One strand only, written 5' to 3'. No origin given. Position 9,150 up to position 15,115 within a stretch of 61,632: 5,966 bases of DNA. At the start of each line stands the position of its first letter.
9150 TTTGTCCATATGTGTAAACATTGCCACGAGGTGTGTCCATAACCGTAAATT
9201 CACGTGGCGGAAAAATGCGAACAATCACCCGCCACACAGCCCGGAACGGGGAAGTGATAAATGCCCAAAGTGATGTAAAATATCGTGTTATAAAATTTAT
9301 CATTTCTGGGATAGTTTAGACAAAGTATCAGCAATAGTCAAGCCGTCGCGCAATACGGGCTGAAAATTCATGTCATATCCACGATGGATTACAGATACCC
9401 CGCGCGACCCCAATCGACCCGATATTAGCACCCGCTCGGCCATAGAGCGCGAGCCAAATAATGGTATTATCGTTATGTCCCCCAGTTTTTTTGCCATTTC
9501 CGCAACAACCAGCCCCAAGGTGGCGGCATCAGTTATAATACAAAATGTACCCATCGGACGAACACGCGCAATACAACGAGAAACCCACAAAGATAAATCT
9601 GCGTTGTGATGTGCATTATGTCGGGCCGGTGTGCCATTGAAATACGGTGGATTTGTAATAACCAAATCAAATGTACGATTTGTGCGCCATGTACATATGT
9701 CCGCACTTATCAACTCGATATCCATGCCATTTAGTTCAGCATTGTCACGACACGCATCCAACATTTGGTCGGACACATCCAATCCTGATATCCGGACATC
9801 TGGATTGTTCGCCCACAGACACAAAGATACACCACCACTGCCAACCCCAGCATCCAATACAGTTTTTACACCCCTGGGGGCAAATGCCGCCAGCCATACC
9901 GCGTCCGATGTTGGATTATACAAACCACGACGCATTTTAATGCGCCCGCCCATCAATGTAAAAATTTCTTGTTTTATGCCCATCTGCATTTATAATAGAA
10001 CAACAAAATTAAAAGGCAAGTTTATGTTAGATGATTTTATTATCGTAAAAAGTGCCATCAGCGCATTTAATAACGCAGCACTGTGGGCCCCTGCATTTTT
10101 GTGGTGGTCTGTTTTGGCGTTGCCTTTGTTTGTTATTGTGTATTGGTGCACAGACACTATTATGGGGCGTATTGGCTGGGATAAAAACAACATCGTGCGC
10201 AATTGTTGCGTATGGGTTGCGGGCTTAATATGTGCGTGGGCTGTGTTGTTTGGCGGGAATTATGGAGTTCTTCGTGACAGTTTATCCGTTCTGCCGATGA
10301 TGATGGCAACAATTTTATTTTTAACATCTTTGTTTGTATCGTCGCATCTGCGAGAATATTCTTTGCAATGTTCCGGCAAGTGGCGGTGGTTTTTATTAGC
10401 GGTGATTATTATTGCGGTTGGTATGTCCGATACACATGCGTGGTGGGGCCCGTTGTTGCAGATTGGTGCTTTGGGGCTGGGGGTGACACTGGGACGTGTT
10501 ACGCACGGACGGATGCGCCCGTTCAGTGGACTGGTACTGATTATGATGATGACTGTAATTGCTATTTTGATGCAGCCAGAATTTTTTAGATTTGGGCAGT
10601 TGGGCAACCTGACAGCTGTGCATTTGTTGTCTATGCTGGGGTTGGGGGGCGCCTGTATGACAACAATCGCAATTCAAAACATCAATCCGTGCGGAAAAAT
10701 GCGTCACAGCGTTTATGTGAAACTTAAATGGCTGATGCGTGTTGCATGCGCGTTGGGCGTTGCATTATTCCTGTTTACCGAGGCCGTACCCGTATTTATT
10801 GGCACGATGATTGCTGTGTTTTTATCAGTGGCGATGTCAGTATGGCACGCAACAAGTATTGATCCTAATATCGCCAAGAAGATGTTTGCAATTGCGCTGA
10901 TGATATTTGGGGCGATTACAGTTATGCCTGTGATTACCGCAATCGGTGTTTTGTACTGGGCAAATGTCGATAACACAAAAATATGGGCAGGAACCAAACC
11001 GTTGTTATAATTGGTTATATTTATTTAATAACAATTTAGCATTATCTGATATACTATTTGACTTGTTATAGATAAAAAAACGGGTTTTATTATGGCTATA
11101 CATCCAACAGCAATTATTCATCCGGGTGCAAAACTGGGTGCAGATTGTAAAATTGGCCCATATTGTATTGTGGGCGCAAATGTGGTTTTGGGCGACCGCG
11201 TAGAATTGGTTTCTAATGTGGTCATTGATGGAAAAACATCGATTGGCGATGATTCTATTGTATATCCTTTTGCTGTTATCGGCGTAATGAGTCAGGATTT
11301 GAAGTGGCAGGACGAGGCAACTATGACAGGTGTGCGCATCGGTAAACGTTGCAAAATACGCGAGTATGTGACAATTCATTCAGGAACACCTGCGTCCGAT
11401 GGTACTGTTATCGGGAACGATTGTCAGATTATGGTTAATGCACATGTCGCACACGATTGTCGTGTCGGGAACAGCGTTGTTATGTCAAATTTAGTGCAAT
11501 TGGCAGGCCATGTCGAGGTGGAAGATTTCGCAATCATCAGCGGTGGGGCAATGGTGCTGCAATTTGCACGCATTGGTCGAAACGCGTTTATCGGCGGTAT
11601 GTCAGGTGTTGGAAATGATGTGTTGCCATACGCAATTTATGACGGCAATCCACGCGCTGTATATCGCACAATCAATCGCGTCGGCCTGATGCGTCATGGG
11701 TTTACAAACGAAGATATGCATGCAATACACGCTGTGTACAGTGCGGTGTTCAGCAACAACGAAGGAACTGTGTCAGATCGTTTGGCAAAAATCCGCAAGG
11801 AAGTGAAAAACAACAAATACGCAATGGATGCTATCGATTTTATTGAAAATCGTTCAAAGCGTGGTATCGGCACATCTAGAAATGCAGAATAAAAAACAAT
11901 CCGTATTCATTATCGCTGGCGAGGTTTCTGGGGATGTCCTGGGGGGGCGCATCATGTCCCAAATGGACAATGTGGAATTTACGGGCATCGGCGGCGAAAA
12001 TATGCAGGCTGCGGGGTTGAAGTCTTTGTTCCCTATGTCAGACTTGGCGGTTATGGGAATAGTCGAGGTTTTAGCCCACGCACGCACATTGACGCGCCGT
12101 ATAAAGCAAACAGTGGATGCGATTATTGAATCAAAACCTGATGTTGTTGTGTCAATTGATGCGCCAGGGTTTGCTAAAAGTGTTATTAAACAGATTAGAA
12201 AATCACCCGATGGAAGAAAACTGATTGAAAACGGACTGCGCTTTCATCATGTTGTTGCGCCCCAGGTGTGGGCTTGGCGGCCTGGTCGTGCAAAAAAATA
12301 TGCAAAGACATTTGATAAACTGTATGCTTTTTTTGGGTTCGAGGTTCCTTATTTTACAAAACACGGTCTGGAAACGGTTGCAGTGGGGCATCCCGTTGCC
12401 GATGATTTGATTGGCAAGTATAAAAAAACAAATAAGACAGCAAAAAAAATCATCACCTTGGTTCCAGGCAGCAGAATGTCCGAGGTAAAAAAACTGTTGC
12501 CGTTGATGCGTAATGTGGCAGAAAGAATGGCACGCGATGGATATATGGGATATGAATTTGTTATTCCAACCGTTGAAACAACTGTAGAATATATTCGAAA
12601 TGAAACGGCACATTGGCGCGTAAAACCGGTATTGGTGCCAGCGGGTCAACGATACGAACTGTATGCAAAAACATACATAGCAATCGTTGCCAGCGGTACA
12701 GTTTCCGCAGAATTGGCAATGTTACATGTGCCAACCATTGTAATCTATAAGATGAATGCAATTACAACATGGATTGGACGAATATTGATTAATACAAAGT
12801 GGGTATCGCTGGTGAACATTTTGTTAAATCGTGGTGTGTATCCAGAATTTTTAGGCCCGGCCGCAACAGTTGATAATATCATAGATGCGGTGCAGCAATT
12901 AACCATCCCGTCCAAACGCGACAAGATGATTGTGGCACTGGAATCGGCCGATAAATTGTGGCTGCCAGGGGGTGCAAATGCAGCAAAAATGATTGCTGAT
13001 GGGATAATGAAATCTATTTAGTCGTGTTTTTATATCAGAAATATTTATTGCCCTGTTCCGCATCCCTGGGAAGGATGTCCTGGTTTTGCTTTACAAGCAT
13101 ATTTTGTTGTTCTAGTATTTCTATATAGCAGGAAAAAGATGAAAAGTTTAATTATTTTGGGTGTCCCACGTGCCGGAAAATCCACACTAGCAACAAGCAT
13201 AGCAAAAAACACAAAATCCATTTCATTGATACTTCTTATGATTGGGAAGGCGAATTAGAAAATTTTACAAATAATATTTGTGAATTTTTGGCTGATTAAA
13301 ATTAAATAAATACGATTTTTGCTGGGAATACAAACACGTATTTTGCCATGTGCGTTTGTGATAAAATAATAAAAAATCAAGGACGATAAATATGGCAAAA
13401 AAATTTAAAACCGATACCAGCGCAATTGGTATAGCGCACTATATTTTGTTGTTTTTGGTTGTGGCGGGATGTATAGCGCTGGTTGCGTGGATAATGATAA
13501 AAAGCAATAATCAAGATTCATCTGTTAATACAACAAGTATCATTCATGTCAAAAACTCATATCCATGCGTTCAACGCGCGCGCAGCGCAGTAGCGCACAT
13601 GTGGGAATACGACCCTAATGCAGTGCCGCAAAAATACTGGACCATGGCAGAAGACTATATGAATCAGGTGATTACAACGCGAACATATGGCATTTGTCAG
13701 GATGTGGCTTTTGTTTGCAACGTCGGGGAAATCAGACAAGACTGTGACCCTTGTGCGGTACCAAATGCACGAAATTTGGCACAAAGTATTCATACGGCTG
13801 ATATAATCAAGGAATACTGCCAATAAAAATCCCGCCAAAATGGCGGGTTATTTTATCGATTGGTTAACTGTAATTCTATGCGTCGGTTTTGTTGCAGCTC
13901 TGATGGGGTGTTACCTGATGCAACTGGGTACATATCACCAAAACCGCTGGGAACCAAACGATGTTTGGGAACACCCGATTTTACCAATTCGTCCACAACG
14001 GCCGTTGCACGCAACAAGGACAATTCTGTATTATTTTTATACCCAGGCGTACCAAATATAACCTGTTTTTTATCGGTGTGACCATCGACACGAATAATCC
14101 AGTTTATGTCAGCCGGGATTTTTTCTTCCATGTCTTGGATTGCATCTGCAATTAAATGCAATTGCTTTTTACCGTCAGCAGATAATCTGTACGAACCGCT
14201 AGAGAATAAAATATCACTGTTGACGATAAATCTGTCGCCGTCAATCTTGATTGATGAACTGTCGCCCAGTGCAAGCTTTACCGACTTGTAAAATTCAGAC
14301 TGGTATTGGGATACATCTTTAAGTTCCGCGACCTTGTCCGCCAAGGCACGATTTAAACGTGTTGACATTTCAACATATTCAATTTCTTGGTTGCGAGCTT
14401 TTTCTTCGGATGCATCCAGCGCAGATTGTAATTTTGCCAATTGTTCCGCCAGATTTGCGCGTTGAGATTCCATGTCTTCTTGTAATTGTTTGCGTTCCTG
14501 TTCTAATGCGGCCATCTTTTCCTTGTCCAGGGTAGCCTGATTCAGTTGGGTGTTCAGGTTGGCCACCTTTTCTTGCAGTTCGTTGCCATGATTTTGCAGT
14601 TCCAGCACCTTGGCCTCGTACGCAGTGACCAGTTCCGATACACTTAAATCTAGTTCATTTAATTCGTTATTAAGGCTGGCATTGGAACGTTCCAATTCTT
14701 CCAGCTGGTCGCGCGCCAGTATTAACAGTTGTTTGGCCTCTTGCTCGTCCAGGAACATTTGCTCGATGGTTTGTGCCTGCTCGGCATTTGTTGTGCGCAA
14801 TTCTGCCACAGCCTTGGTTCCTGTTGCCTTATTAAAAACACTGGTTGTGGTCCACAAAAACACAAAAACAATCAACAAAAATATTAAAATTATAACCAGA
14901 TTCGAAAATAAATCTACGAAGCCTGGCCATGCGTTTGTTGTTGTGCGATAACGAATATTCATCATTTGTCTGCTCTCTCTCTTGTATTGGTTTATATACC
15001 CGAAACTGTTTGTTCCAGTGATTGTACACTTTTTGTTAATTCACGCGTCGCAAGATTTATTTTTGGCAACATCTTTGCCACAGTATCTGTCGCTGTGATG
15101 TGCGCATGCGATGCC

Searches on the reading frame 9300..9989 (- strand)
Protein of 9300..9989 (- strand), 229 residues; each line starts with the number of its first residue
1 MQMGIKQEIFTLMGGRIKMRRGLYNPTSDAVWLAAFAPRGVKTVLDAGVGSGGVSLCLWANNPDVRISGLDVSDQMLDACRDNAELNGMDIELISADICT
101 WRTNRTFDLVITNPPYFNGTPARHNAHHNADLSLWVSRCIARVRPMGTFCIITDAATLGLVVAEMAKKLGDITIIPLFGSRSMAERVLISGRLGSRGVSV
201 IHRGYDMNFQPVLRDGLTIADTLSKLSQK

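Call 26: search_protein_families(library=pfam, proteins=[window:9300-9989:-], max_evalue=0.1)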
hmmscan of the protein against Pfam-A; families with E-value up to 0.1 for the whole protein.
window:9300-9989:- (229 aa): 12 families
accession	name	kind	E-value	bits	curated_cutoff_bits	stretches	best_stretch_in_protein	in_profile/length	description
PF05175.20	MTS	-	4e-13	49.8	23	1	36-128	27-120/170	Methyltransferase small domain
PF13649.12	Methyltransf_25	-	2.3e-11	44.7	27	1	44-113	1-71/97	Methyltransferase domain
PF13847.12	Methyltransf_31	-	9.1e-08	32.3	27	1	42-158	5-115/145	Methyltransferase domain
PF01170.24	UPF0020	-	8.6e-07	29.3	22.3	1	61-118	73-133/197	RMKL-like, methyltransferase domain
PF08241.18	Methyltransf_11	-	1.7e-06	29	21.2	1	45-113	1-67/95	Methyltransferase domain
PF06325.19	PrmA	-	6.3e-05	23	22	1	40-113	161-233/296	Ribosomal protein L11 methyltransferase (PrmA)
PF08242.18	Methyltransf_12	-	0.00025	22.2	30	1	45-113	1-72/98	Methyltransferase domain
PF07669.17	Eco57I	-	0.00052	20.6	25.3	1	96-153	63-134/171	Eco57I restriction-modification methylase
PF02384.22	N6_Mtase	-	0.0017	18.2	20.4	1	38-157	44-187/311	N-6 DNA Methylase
PF01728.25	FtsJ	-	0.009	16.4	24.1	1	41-127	22-113/181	FtsJ-like methyltransferase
PF02390.23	Methyltransf_4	-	0.049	13.5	24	0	43-87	4-48/173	Putative methyltransferase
PF10672.15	Methyltrans_SAM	-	0.095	12.4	27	0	52-118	135-207/286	S-adenosylmethionine-dependent methyltransferase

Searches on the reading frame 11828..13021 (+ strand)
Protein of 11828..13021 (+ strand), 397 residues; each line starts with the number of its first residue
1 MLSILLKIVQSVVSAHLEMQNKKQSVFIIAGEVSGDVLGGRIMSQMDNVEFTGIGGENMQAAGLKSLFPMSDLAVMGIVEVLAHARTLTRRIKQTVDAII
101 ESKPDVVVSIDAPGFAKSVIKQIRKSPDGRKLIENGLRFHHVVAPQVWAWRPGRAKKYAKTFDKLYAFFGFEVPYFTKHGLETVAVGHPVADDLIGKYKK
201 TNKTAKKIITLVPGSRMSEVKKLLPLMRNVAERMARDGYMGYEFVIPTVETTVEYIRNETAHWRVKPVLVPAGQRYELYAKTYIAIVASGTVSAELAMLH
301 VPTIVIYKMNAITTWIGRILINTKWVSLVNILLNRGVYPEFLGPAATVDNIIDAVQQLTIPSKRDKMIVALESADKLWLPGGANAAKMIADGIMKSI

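Call 26: search_protein_families(library=pfam, proteins=[window:11828-13021:+], max_evalue=0.1)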
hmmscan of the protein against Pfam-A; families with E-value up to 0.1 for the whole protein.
window:11828-13021:+ (397 aa): 2 families
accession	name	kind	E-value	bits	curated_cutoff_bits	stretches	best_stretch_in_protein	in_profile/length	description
PF02684.21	LpxB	-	3.4e-85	286.6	22.6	1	26-358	1-338/374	Lipid-A-disaccharide synthetase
PF12296.13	HsbA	-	0.095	13.6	33.5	0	77-125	63-110/121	Hydrophobic surface binding protein A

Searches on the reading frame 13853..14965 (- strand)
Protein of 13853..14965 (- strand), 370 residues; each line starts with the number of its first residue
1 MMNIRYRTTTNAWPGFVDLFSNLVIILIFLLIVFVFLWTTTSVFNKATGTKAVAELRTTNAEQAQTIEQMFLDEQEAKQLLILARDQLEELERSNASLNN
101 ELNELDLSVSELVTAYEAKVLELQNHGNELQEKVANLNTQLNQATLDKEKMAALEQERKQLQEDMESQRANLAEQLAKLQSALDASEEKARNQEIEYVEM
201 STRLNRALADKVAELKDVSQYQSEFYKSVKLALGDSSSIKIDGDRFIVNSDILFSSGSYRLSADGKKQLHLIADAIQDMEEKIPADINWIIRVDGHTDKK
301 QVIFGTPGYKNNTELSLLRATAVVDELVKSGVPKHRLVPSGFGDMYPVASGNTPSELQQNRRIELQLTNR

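Call 26: search_protein_families(library=pfam, proteins=[window:13853-14965:-], max_evalue=0.1)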
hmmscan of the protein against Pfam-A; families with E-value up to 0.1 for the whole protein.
window:13853-14965:- (370 aa): 2 families
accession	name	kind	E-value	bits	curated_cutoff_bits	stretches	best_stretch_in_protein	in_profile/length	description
PF00691.25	OmpA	-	1.1e-16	61.3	27.2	1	253-361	1-98/98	OmpA family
PF19745.5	FUT8_N_cat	-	0.045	13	27.6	1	30-223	11-180/499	Alpha-(1,6)-fucosyltransferase N- and catalytic domains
